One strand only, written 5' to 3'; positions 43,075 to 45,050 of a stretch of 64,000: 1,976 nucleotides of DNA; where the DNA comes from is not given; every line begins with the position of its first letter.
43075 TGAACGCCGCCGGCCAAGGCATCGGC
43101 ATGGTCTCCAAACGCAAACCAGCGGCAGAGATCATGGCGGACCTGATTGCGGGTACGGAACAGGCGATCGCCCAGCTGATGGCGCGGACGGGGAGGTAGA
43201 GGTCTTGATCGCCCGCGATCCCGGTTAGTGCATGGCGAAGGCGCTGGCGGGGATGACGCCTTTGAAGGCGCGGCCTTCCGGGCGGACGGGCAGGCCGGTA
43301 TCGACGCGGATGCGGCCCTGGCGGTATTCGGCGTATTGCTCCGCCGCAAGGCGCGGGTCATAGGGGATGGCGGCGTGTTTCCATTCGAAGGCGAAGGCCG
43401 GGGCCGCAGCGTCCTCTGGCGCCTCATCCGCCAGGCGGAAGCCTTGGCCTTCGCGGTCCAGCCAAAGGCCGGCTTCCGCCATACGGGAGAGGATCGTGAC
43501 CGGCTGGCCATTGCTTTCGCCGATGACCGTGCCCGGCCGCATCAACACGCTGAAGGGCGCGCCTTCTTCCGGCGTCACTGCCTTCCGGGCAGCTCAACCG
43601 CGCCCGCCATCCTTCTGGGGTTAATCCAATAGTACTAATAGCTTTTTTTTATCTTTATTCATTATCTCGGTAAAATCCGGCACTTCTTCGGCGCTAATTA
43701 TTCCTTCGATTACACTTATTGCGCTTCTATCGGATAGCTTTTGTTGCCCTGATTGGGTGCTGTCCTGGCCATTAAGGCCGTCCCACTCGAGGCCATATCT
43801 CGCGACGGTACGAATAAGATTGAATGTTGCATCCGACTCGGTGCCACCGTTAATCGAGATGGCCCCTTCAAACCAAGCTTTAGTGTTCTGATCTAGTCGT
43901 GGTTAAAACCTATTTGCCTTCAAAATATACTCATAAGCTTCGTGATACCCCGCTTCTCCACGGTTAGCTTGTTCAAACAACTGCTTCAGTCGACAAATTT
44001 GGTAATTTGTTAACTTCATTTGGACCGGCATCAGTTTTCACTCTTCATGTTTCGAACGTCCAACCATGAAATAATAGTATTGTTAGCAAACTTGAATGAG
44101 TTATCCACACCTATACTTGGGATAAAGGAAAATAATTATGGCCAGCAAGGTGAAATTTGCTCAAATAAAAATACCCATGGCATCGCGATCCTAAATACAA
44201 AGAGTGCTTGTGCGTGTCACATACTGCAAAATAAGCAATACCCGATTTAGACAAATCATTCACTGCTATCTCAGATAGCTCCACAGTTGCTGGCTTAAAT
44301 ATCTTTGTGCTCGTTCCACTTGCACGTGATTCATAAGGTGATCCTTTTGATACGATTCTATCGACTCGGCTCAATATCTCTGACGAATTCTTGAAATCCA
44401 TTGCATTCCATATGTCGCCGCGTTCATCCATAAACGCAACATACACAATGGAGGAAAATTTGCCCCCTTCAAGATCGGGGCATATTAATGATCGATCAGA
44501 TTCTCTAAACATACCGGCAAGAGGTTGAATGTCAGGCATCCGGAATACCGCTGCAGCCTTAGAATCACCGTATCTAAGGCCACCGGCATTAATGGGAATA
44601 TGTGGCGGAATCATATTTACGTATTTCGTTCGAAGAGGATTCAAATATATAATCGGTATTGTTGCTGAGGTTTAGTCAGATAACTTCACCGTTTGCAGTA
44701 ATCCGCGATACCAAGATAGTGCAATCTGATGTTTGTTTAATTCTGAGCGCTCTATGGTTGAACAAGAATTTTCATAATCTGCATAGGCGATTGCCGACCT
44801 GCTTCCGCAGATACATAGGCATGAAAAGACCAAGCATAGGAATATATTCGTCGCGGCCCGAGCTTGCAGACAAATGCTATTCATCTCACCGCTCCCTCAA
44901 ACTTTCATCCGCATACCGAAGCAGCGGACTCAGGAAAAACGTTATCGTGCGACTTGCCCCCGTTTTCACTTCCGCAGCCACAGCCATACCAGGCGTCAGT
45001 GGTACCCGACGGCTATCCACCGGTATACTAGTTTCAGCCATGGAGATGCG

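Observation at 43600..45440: AT-rich island carrying a decayed type I secretion (HlyD) fragment and frameshifted ORFs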

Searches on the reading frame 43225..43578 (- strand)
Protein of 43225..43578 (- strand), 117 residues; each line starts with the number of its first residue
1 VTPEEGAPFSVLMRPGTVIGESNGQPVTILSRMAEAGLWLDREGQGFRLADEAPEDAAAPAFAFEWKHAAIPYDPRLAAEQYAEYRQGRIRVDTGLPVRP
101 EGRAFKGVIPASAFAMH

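Call 7: search_protein_families(library=pfam, proteins=[window:43225-43578:-], max_evalue=0.1)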
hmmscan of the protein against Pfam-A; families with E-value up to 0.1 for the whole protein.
window:43225-43578:- (117 aa): 0 families

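Call 14: search_protein_families(library=phrogs, proteins=[window:43225-43578:-], max_evalue=1)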
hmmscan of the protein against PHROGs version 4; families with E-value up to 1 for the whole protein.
window:43225-43578:- (117 aa): 0 families

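Call 15: search_protein_families(library=ncbifam, proteins=[window:43225-43578:-], max_evalue=1)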
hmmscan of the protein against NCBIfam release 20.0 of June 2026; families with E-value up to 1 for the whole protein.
window:43225-43578:- (117 aa): 0 families

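Call 70: search_solved_structures(query=window:43228-43578:-, max_evalue=1)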
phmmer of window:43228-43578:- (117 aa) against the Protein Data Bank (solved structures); distinct sequences matched with E-value up to 1: 0.
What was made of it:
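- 43225..43578 (-): GC-rich 117-aa ORF (GC3 0.82) on the same strand, between the island and the convergent NMO gene. It is part of the strain-specific 2.26-kb filling of this slot. Whether it belongs to the cassette is uncertain. No family or PDB match (calls 7, 14, 15, 70).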

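Call 99: predict_structure(protein=window:43228-43578:-)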
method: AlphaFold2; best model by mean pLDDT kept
length: 117 residues; sequences in the alignment: 1
mean_pLDDT: 44.4   pTM: 0.36
mean pLDDT of the five models: 44.4, 39.7, 38.7, 37.2, 32.1
residues with pLDDT >= 90: 0; 70-90: 0; 50-70: 41; < 50: 76
segments of 3 or more residues with pLDDT < 50: 1-4, 14-17, 29-33, 35-37, 40-42, 44-46, 51-53, 56-98, 115-117
pLDDT, mean of each block of 10 residues (from residue 1): 52 54 51 48 48 44 28 34 32 43 54 46
secondary structure, 60 per line:
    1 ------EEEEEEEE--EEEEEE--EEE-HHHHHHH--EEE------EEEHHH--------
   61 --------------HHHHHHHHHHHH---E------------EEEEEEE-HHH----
elements in order: E7-14 E17-22 E25-27 H29-35 E38-40 E47-49 H75-86 E103-109
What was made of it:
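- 43225..43578 (-): AF2 pLDDT 44 (call 99).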

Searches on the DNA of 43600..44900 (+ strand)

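Call 71: search_dna_similar(query=window:43600-44900:+, collection=plasmids, mode=distant, max_rows=10)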
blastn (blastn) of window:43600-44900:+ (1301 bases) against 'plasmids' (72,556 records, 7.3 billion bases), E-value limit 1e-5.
No match.

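Call 72: search_dna_similar(query=window:43600-44900:+, collection=phages, mode=distant, max_rows=10)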
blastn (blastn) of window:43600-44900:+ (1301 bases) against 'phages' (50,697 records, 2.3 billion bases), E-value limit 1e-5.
No match.
